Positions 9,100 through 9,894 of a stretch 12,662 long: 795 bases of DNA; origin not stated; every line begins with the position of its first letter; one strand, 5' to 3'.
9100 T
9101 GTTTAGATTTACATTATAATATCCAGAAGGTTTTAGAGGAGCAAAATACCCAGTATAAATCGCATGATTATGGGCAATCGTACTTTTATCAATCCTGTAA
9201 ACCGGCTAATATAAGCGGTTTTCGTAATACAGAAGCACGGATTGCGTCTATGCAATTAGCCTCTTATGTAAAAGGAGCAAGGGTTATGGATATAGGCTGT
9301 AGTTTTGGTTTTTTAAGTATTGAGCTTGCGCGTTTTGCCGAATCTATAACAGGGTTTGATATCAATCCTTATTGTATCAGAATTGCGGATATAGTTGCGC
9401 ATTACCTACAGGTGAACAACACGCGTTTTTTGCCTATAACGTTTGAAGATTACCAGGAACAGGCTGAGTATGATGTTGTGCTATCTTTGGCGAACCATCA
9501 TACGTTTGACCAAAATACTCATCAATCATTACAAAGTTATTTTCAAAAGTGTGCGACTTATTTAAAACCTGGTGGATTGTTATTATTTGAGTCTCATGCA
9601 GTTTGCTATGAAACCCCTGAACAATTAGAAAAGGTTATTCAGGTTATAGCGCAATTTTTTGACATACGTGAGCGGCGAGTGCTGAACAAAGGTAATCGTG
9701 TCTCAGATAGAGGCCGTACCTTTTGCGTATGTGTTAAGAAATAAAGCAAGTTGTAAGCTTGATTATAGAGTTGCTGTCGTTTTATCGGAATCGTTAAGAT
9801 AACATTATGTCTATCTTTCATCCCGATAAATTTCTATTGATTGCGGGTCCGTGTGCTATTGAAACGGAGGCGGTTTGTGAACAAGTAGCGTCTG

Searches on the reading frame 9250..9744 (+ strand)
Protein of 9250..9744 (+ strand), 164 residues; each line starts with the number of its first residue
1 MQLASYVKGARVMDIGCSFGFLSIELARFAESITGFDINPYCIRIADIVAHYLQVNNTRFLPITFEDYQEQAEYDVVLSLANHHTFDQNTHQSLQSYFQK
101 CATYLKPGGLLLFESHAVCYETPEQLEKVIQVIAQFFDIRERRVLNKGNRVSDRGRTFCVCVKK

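Call 79: search_protein_families(library=ncbifam, proteins=[window:9250-9744:+], max_evalue=0.1)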
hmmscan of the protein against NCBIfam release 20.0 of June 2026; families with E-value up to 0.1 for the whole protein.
window:9250-9744:+ (164 aa): 40 families (the best 25 are shown)
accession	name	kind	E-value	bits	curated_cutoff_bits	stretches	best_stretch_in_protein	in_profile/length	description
TIGR01983.1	UbiG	equivalog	2.8e-12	46.4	102.95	1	7-113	48-151/228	bifunctional 2-polyprenyl-6-hydroxyphenol methylase/3-demethylubiquinol 3-O-methyltransferase UbiG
NF043040.1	corrin_prot_MT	hypoth_equivalog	2.2e-10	40.3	180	1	5-115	36-149/216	corrinoid protein-associated methyltransferase CpaM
NF011529.0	PRK14968.1-3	equivalog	5e-08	32.6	162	1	6-78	32-103/198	putative methyltransferase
TIGR02021.1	BchM-ChlM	equivalog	1.3e-07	31.3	158.9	1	6-81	52-126/218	magnesium protoporphyrin IX methyltransferase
TIGR00452.1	TIGR00452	equivalog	1.5e-07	30.5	275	1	7-119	116-225/316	tRNA 5-methoxyuridine(34)/uridine 5-oxyacetic acid(34) synthase CmoB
NF008405.0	PRK11207.1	equivalog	6.7e-07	29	218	1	4-103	26-125/198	tellurite resistance methyltransferase TehB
NF001785.0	PRK00517.2-2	equivalog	9.3e-07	28.3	188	1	4-85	141-223/282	50S ribosomal protein L11 methyltransferase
NF041255.1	mycofact_MftM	equivalog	1.1e-06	28.1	200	1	5-55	136-186/289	mycofactocin oligosaccharide methyltransferase MftM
TIGR04290.1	meth_Rta_06860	hypoth_equivalog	1.3e-06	28.1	300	1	6-78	47-120/226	TIGR04290 family methyltransferase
NF053839.1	CPFASynBruc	equivalog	1.4e-06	27.5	600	1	8-116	174-279/410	cyclopropane fatty acid synthase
NF011650.0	PRK15068.1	equivalog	1.7e-06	27.1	209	1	5-117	119-229/324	tRNA 5-methoxyuridine(34)/uridine 5-oxyacetic acid(34) synthase CmoB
TIGR02072.1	BioC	equivalog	3.7e-06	26.9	184.95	1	8-115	34-134/244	malonyl-ACP O-methyltransferase BioC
NF008686.0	PRK11705.1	equivalog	3.9e-06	26.1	400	1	8-115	167-267/383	cyclopropane fatty acyl phospholipid synthase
NF001790.0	PRK00517.3-3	equivalog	4.3e-06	26.3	269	1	7-112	121-222/262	50S ribosomal protein L11 methyltransferase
TIGR04345.1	ovoA_Cterm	equivalog_domain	4.7e-06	26.3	170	1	5-49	38-82/242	putative 4-mercaptohistidine N1-methyltransferase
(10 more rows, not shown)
